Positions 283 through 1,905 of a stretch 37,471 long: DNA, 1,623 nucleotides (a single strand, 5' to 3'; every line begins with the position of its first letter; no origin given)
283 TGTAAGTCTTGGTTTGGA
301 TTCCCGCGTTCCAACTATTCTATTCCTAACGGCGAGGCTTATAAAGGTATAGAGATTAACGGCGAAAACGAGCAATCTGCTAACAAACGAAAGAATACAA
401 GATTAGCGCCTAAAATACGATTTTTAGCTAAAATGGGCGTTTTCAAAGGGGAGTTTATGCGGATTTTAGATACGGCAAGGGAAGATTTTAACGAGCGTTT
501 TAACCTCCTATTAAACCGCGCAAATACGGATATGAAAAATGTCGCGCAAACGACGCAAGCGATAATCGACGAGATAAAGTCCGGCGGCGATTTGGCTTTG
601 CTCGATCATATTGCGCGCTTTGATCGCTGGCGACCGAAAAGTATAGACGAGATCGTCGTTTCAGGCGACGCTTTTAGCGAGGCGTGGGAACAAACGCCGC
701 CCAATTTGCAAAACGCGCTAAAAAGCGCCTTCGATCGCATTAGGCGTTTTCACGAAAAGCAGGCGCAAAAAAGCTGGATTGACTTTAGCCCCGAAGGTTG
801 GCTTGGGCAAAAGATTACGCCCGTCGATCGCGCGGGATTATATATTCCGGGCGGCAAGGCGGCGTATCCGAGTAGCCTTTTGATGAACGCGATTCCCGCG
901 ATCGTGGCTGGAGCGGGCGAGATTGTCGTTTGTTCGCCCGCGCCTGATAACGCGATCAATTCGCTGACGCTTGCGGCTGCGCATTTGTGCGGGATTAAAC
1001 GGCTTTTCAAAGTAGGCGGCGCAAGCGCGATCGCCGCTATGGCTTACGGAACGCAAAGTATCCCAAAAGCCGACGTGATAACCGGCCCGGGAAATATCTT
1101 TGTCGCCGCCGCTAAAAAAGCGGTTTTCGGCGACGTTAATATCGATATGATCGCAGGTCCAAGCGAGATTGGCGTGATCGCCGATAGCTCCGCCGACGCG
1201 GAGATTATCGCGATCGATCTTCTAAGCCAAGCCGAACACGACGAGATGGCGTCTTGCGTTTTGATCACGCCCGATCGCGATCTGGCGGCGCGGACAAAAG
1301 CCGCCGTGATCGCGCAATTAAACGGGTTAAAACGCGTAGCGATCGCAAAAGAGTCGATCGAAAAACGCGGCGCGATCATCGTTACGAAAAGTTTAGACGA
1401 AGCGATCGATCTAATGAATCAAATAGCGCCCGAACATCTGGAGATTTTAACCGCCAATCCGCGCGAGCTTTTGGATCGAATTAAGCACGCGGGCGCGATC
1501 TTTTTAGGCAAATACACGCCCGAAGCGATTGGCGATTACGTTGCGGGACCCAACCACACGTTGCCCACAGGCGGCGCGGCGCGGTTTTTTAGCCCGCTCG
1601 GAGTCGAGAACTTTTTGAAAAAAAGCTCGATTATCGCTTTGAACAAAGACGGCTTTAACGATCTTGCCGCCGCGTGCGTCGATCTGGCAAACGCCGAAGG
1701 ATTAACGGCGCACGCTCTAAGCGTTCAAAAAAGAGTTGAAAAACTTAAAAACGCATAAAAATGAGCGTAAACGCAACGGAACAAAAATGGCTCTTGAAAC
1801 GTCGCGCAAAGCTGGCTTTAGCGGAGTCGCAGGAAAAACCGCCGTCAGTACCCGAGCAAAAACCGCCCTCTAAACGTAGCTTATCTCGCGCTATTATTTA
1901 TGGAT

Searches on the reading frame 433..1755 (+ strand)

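Call 86: search_protein_families(library=pfam, proteins=[window:433-1755:+], max_evalue=0.001)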
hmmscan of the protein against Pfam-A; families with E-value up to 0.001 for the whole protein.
window:433-1755:+ (441 aa): 1 family
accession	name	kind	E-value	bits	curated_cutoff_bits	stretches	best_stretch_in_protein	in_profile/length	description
PF00815.25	Histidinol_dh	-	5.3e-167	556.4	27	1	28-435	2-411/411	Histidinol dehydrogenase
